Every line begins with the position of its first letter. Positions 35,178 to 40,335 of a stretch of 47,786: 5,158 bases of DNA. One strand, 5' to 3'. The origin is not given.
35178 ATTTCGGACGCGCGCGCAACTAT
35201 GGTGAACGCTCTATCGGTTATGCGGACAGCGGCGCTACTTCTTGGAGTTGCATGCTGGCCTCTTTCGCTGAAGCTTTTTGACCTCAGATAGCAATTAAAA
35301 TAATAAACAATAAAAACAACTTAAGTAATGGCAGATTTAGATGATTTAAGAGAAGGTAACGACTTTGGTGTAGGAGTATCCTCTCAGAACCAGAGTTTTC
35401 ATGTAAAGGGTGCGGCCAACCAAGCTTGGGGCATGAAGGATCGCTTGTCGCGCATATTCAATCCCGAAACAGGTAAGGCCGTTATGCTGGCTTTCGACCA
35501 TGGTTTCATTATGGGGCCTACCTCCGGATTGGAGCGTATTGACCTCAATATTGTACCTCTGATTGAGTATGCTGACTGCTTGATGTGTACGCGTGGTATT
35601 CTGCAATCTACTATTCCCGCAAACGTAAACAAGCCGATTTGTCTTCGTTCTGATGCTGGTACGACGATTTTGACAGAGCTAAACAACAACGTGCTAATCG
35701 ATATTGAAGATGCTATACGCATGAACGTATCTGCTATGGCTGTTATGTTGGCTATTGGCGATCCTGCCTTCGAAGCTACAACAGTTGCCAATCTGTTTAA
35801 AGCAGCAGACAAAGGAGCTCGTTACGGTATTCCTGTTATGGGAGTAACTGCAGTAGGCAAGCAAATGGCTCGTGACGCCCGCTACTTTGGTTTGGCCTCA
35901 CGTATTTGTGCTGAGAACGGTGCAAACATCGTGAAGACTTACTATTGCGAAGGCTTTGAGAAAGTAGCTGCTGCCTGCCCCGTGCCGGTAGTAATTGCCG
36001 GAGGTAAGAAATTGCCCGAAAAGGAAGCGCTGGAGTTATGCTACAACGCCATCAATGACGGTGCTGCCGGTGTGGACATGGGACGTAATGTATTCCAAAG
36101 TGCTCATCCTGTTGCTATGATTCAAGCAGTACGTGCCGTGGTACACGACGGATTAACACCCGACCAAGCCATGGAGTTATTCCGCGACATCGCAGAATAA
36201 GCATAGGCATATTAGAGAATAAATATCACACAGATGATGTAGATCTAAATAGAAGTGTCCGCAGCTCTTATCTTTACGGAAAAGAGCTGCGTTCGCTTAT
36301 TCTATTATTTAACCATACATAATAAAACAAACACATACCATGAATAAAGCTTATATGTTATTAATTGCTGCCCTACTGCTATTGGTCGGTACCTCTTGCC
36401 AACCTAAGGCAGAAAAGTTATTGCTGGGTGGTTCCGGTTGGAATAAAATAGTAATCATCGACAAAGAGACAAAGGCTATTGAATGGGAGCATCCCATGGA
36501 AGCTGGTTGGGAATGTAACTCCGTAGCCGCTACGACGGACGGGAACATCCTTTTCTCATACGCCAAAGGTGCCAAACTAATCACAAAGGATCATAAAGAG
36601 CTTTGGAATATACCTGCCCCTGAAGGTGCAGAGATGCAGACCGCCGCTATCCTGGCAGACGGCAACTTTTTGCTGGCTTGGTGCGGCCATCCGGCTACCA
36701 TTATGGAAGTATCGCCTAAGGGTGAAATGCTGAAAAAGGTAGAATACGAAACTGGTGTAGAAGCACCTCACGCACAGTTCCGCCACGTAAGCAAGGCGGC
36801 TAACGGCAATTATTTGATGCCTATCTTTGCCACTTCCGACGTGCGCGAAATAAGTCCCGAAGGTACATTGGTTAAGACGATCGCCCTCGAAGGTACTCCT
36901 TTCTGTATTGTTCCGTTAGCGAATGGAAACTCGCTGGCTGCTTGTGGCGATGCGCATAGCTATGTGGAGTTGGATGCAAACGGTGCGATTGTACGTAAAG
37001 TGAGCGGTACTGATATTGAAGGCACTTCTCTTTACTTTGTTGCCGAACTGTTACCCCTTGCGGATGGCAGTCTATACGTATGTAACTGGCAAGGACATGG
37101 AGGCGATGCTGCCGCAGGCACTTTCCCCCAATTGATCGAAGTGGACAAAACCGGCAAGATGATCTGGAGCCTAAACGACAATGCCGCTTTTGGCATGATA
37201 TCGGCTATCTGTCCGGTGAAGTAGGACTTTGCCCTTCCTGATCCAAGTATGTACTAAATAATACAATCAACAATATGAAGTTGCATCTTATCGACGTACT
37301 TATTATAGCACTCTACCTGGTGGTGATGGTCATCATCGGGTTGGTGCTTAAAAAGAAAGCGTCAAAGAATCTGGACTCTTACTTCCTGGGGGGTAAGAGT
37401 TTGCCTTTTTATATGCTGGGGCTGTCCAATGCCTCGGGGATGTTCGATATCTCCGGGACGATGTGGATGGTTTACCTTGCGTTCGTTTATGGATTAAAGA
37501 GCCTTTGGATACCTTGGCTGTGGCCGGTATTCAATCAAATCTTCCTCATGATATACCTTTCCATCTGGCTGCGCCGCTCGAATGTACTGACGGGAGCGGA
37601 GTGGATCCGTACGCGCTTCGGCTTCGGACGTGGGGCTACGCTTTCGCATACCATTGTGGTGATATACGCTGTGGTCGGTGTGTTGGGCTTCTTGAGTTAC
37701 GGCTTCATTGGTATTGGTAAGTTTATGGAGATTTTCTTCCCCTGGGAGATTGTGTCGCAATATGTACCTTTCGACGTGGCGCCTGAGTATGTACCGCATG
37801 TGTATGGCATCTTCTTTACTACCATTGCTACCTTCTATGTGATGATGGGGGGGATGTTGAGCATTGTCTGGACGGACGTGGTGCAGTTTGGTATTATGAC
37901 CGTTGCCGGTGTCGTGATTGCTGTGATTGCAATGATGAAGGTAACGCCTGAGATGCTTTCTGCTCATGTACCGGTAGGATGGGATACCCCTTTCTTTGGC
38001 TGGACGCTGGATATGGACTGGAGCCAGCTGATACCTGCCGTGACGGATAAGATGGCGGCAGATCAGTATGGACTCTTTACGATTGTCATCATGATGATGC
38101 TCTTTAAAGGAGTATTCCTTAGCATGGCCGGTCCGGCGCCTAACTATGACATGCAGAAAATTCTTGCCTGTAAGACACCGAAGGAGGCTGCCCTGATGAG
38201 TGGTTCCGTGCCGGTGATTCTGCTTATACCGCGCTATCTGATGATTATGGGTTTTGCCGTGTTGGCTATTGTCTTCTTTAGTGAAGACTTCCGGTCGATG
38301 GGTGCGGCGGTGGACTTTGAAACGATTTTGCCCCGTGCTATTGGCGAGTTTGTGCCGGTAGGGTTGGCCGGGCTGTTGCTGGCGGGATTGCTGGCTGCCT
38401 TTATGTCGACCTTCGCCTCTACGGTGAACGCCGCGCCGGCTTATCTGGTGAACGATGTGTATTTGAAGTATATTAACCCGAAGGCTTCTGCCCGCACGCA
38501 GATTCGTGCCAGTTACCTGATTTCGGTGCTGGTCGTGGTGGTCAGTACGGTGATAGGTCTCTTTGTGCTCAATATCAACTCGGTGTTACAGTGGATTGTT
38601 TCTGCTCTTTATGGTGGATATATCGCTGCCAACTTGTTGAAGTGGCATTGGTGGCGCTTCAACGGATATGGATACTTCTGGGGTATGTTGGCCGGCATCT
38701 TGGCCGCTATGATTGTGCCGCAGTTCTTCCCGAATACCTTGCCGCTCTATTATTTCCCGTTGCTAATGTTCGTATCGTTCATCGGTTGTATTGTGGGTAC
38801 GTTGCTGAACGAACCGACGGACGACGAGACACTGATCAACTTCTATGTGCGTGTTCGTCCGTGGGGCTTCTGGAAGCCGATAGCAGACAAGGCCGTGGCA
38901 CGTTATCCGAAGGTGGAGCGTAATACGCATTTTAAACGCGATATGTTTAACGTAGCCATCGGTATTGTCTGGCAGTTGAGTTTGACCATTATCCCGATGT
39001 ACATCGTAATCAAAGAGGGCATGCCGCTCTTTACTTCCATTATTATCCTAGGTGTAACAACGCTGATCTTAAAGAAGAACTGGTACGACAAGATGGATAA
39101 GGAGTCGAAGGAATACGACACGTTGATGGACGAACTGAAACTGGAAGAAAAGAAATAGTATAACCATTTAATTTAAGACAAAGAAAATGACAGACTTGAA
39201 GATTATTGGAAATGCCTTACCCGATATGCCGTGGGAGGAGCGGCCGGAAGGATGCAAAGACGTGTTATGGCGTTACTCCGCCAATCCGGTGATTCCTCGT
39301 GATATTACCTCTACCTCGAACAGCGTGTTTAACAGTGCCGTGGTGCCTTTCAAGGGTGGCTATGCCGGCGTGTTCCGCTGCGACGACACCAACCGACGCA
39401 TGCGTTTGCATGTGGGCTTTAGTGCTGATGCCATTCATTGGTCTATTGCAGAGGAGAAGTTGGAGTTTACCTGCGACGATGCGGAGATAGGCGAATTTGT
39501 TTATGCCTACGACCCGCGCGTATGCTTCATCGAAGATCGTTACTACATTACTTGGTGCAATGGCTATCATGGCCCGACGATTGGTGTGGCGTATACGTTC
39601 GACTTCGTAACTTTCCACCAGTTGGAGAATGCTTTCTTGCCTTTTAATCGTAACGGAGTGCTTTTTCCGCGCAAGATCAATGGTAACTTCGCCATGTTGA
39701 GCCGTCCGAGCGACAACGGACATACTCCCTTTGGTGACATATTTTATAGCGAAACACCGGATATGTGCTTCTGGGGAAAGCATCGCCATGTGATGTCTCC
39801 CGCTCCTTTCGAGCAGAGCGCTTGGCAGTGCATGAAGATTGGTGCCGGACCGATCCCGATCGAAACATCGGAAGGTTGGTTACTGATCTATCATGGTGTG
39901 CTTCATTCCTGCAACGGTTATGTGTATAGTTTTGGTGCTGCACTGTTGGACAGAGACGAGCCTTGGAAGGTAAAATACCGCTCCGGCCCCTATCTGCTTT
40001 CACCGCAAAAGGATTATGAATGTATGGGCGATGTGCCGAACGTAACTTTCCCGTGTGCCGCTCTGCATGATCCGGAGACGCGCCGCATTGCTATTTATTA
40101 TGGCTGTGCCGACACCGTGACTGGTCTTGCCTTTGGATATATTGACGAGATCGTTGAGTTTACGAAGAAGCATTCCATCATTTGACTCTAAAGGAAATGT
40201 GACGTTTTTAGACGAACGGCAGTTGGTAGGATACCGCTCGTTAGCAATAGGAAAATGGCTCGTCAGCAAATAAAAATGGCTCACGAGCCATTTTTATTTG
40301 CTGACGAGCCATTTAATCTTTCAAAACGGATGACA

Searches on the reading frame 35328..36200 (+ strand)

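Call 7: search_protein_families(library=pfam, proteins=[window:35328-36200:+], max_evalue=0.001)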
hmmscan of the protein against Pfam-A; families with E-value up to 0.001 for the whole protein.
window:35328-36200:+ (290 aa): 1 family
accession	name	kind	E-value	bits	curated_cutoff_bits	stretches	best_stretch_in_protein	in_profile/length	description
PF01791.15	DeoC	-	4.2e-14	53.2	23.8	1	52-258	2-229/229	DeoC/LacD family aldolase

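Call 63: search_protein_families(library=ncbifam, proteins=[window:35328-36200:+], max_evalue=0.00001)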
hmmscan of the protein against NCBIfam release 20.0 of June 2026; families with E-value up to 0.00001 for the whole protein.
window:35328-36200:+ (290 aa): 6 families
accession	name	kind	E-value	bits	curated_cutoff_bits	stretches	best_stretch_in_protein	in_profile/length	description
NF006081.0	PRK08227.1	equivalog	4.7e-139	462.6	297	1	1-288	1-289/291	3-hydroxy-5-phosphonooxypentane-2,4-dione thiolase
NF005556.0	PRK07226.1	subfamily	1.2e-51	175.7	241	1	33-285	3-264/267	2-amino-3,7-dideoxy-D-threo-hept-6-ulosonate synthase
TIGR01949.1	ADH_synth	equivalog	2.9e-49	168.1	299.45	1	35-283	2-255/255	2-amino-3,7-dideoxy-D-threo-hept-6-ulosonate synthase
NF040816.1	Fbpase1_Arch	equivalog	1.2e-31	110.1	430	1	30-283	2-268/271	class I fructose-bisphosphate aldolase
NF041223.1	BagB_FevI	exception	4.9e-22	78.4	500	1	30-273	3-255/257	bagremycin/ferroverdin biosynthesis DhnA-type aldolase BagB/FevI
NF005321.0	PRK06852.1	equivalog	2.7e-07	30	420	1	211-287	227-306/308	aldolase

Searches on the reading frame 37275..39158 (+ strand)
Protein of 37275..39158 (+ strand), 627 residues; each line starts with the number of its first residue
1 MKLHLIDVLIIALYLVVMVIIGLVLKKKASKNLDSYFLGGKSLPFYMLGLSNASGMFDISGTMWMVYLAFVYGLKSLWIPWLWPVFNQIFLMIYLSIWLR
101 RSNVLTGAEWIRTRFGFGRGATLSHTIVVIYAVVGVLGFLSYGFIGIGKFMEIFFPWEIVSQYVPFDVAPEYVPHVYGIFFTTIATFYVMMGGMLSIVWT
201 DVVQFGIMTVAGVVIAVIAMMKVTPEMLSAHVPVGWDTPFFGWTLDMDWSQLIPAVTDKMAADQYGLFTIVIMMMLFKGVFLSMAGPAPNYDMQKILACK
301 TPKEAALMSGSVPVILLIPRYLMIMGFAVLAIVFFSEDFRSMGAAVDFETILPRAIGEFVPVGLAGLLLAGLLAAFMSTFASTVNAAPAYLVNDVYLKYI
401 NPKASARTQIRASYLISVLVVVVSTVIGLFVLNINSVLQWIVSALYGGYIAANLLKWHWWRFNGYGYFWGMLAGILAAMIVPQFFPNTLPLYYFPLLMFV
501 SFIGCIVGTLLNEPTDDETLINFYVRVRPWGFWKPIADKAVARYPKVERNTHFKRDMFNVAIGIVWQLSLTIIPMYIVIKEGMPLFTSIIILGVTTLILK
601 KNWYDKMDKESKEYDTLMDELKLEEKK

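Call 7: search_protein_families(library=pfam, proteins=[window:37275-39158:+], max_evalue=0.001)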
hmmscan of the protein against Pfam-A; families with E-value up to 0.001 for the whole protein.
window:37275-39158:+ (627 aa): 1 family
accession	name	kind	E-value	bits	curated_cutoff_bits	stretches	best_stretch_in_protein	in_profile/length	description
PF00474.23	SSF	-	1.6e-25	90.3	22.8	1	36-474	1-406/406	Sodium:solute symporter family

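Call 63: search_protein_families(library=ncbifam, proteins=[window:37275-39158:+], max_evalue=0.00001)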
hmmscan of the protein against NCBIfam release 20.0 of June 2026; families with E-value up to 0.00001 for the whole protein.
window:37275-39158:+ (627 aa): 6 families
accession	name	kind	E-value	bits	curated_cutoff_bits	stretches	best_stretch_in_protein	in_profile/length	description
TIGR00813.1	sss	superfamily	6.4e-31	107.8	184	1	36-474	1-411/411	sodium/solute symporter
TIGR02121.1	Na_Pro_sym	equivalog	9.6e-16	57.5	515.5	2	329-515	286-473/488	sodium/proline symporter PutP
TIGR02119.1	panF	equivalog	8e-12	44.9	328.05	1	349-512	304-468/471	sodium/pantothenate symporter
NF007790.0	PRK10484.1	equivalog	1e-11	44.4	401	1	10-494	9-464/527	solute:sodium symporter family transporter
NF011948.0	PRK15419.1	equivalog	1e-09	37.8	955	0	359-512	322-473/502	sodium/proline symporter PutP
TIGR03648.1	Na_symport_lg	subfamily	2.2e-09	36.3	320.75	1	361-481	359-480/547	VC_2705 family sodium/solute symporter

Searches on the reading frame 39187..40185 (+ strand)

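Call 7: search_protein_families(library=pfam, proteins=[window:39187-40185:+], max_evalue=0.001)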
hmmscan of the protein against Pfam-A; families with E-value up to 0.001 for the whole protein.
window:39187-40185:+ (332 aa): 1 family
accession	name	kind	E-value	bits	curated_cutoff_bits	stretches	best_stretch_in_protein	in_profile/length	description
PF04041.19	Glyco_hydro_130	-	1.9e-71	241.1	26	1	12-327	6-319/320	beta-1,4-mannooligosaccharide phosphorylase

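Call 63: search_protein_families(library=ncbifam, proteins=[window:39187-40185:+], max_evalue=0.00001)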
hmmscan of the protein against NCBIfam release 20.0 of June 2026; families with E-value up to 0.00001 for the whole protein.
window:39187-40185:+ (332 aa): 3 families
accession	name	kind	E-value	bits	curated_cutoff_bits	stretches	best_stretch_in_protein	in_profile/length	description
NF050092.1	BtaManbiosPhlase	equivalog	5.5e-45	153.8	550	1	76-323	111-347/351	BtaManbiosPhlase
NF052550.1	BManbPhaseBMBP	equivalog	4.3e-39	134.6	450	1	29-316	6-288/296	beta-1,2-mannobiose phosphorylase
NF058598.1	BetMansidBT3780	equivalog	5.6e-09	35.6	550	1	110-315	155-360/366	beta-1,2-mannosidase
